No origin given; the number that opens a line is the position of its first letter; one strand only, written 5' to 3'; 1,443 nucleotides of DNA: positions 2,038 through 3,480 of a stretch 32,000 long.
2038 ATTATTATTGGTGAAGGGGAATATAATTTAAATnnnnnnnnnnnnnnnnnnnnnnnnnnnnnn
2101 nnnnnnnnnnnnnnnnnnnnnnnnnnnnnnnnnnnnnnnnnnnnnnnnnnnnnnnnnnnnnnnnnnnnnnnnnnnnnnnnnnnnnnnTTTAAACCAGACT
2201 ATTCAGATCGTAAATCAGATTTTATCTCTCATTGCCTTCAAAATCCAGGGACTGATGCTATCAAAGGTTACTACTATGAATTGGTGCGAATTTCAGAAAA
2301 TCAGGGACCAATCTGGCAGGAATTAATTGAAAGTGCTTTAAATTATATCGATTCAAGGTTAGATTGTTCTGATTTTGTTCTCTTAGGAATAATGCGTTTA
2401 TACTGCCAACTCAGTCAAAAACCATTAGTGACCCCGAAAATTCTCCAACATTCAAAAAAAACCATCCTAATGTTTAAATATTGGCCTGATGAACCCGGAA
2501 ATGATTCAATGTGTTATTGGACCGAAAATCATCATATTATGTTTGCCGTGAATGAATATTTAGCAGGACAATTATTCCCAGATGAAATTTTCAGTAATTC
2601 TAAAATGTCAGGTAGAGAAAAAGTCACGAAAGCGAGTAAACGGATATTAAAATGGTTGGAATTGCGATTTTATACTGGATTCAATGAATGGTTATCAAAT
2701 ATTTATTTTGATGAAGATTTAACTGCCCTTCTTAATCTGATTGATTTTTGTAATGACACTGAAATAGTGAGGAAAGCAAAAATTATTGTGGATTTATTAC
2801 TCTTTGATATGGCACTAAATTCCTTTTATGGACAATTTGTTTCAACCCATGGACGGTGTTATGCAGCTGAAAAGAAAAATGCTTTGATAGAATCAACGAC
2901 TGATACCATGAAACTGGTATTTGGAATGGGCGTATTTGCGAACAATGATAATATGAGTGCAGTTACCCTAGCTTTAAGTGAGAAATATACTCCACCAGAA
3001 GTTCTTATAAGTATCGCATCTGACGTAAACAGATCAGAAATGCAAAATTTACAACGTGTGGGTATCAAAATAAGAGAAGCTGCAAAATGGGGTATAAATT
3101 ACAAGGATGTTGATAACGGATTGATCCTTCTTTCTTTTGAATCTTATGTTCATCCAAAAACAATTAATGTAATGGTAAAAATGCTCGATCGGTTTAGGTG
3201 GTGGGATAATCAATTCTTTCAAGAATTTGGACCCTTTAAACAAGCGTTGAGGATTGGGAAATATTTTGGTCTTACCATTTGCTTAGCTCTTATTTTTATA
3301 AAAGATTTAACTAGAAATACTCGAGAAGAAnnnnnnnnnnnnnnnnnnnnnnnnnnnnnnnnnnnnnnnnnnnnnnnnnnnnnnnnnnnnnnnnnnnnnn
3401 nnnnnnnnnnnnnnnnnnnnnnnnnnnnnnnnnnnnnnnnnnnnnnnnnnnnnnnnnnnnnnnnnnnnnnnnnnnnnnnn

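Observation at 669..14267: KDG/KDPG sugar-acid island organised like a bacterial uronate-polysaccharide utilisation locus, in an apparently archaeal genome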

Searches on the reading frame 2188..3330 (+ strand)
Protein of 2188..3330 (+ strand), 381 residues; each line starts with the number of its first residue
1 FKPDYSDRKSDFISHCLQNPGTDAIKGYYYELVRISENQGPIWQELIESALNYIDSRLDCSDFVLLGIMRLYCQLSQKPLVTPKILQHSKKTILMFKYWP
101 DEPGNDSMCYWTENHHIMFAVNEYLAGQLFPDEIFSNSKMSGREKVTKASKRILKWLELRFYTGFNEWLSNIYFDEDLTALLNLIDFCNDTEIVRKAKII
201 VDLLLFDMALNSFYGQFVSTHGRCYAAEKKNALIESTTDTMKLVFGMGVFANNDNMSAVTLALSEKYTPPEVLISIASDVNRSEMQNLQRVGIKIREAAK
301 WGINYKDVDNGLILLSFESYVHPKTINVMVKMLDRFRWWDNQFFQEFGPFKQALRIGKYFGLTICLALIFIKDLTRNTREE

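Call 64: predict_structure(alignment_id=A3)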
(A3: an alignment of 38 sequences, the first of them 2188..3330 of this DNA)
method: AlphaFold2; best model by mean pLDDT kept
length: 381 residues; sequences in the alignment: 38
mean_pLDDT: 85.0   pTM: 0.90
mean pLDDT of the five models: 85.0, 84.4, 84.2, 81.2, 80.0
residues with pLDDT >= 90: 172; 70-90: 160; 50-70: 42; < 50: 7
segments of 3 or more residues with pLDDT < 50: 372-377
pLDDT, mean of each block of 10 residues (from residue 1): 83 93 88 96 93 92 96 98 97 95 83 90 99 95 98 92 67 82 99 97 88 60 56 74 87 85 96 85 75 82 86 81 83 86 77 81 70 51 50
secondary structure, 60 per line:
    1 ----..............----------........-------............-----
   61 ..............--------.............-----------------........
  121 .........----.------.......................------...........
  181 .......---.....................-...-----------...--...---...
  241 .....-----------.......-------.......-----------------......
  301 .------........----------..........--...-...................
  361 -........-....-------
elements in order: H5-18 H29-36 H44-55 H61-74 H83-95 H113-129 H142-163 H170-187 H191-211 H238-245 H257-263 H271-277 H295-301 H308-315 H326-335 H342-360 H362-369 H371-374

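Call 68: fold_search(model_id=the predicted structure, library=pdb)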
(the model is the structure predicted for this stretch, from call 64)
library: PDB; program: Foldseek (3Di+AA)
matches with E <= 10: 327; with E <= 0.001: 0
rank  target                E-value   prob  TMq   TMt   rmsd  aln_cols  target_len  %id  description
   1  1hzf                  2.0e-01  0.72  0.30  0.35  10.1       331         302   10  C4ADG FRAGMENT OF HUMAN COMPLEMENT FACTOR C4A (released 2002-10-09)
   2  5jpn_B                2.6e-01  0.72  0.30  0.19   9.9       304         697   11  Structure of human complement C4 rebuilt using iMDFF (released 2016-08-10)
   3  7rdr_A                2.7e-01  0.21  0.17  0.15  20.5       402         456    9  Circular tandem repeat protein with novel repeat topology and enhanced subunit contact surfaces (released 2021-09-01)
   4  9lmp_R                3.8e-01  0.08  0.12  0.13  27.5       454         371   12  Cryo-EM structure of antagonist-bounded inactive human GPR4 (released 2025-07-02)
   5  5h7c_C                5.1e-01  0.14  0.16  0.15  24.8       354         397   12  Crystal structure of a repeat protein with two Protein A-DHR14 repeat modules (released 2017-06-28)
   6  9dze_A                7.9e-01  0.12  0.16  0.19  17.2       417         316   12  Computationally Designed Bifaceted Protein Nanomaterial pD5-14 (released 2024-10-30)
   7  3h7l_B                8.3e-01  0.57  0.28  0.20   9.0       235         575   11  CRYSTAL STRUCTURE OF ENDOGLUCANASE-RELATED PROTEIN FROM Vibrio parahaemolyticus (released 2009-05-12)
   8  5jpm_B                9.0e-01  0.38  0.32  0.19  10.4       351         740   10  Structure of the complex of human complement C4 with MASP-2 rebuilt using iMDFF (released 2016-08-10)
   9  9uwd                  9.4e-01  0.04  0.11  0.10  28.7       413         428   12  Cryo-EM structure of inactive-DP1 (released 2025-05-28)
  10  6rmu_A                9.8e-01  0.30  0.28  0.34  10.2       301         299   12  Crystal structure of disulphide-linked human C3d dimer in complex with Staphylococcus aureus complement subversion pro (released 2020-11-18)
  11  7b2q_B                1.0e+00  0.35  0.31  0.22  11.0       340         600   11  Cryo-EM structure of complement C4b in complex with nanobody B12 (released 2022-03-02)
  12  6ysq_D                1.1e+00  0.30  0.31  0.22  10.7       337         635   10  The hC4Nb8 complement inhibitory nanobody in complex with C4b (released 2020-06-24)
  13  5o32_B                1.1e+00  0.23  0.26  0.14  10.0       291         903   11  The structure of complement complex (released 2017-06-28)
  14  7zly                  1.1e+00  0.06  0.12  0.12  26.8       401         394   11  Crystal structure of human GPCR Niacin receptor (HCA2) expressed from Spodoptera frugiperda (released 2023-04-12)
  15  3h7l_A                1.1e+00  0.44  0.28  0.20   9.4       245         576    9  CRYSTAL STRUCTURE OF ENDOGLUCANASE-RELATED PROTEIN FROM Vibrio parahaemolyticus (released 2009-05-12)
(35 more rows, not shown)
